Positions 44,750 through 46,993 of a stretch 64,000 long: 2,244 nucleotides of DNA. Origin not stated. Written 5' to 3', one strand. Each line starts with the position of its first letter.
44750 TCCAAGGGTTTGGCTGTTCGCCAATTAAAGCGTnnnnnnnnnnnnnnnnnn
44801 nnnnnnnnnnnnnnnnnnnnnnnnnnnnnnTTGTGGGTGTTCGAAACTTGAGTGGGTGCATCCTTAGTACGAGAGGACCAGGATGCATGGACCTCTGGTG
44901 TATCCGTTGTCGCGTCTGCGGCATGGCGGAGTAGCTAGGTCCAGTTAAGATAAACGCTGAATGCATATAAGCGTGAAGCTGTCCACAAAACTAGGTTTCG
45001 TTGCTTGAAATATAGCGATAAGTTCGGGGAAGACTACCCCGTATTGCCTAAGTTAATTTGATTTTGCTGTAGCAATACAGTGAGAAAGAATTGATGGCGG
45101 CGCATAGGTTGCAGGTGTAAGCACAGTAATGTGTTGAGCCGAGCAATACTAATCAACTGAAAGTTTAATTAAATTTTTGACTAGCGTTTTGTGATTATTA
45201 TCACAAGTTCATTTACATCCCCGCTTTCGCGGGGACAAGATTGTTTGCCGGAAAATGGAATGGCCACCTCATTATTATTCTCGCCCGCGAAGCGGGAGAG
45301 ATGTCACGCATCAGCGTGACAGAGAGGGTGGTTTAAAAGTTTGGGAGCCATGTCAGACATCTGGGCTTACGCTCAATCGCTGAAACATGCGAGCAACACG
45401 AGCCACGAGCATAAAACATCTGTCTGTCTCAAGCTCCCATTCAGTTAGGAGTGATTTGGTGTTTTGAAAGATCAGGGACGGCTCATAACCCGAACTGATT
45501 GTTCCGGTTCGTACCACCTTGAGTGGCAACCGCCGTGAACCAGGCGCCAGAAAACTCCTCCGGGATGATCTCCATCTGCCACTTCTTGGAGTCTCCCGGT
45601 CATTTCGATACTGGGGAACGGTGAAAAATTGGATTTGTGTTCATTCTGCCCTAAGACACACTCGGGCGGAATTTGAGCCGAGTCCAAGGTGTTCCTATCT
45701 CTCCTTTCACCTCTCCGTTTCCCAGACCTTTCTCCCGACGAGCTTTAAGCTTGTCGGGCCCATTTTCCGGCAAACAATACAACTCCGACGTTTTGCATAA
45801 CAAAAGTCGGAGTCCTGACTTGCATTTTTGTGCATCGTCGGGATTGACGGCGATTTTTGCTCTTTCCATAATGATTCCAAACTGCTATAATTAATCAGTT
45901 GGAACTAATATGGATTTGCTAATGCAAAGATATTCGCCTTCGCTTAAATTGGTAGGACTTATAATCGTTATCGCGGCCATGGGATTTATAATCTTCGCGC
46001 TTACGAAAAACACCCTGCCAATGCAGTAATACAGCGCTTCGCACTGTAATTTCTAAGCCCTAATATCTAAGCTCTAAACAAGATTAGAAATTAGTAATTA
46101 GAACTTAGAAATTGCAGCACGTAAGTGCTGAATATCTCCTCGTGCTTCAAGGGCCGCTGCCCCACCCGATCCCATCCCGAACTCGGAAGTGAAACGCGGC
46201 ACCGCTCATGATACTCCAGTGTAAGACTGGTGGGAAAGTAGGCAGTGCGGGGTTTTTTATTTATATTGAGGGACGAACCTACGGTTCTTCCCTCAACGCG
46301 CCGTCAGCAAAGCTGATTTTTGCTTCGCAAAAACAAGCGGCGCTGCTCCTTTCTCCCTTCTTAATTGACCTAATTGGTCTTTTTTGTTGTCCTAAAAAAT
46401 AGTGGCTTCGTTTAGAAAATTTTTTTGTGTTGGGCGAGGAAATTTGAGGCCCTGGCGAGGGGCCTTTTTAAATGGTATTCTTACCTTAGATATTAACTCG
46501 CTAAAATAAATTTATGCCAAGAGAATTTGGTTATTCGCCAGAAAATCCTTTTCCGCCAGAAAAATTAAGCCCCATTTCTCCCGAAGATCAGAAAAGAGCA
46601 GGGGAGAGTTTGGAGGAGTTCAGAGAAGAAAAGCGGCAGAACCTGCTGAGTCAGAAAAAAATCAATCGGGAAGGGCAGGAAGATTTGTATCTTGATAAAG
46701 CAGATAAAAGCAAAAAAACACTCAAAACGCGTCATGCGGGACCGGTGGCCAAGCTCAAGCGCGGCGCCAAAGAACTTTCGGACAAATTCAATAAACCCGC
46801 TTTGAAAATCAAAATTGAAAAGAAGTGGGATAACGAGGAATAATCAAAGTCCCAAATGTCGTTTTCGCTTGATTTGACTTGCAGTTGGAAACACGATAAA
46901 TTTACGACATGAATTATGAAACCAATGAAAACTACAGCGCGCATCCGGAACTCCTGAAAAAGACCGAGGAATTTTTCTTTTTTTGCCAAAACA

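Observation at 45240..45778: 539-bp inverted-repeat-bounded element in the 23S-5S spacer (MITE-like or novel structured RNA)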

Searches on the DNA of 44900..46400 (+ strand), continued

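Call 75: search_with_rna_model(model_id=R1, sources=[L038, L039, L040], max_evalue=1)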
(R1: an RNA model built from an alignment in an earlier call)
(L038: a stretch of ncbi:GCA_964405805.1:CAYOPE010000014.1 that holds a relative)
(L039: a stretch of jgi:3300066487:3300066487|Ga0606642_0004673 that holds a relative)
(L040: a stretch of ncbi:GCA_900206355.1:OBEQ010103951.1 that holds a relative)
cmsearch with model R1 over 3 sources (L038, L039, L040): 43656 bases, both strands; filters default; matches with E-value up to 1: 0.
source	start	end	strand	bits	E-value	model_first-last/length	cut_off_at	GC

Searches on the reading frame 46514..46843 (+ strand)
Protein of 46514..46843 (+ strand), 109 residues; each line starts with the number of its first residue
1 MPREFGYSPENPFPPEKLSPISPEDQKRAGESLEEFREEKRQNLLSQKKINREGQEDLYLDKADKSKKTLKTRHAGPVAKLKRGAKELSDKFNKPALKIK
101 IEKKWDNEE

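Call 10: search_protein_families(library=pfam, proteins=[window:46514-46843:+])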
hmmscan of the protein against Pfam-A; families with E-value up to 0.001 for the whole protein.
window:46514-46843:+ (109 aa): 0 families

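Call 14: find_encoding_contigs(protein=window:46514-46843:+, flank=10000, max_places=10)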
Protein window:46514-46843:+ (109 aa): 1 contig read that carries it; 1 place shown.
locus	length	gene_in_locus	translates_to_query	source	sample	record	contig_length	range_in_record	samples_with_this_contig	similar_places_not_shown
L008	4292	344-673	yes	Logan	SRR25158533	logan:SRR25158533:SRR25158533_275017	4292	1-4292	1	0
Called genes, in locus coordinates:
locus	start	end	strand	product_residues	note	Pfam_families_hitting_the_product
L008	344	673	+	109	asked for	-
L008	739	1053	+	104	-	-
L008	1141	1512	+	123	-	-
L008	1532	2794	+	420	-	PF27218:MJ0043_C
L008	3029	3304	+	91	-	-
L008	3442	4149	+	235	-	-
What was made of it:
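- Tried and rejected: Only a 4.3-kb Logan contig starting after 5S came back (call 14), so the rest of the genome could not be checked for extra copies.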
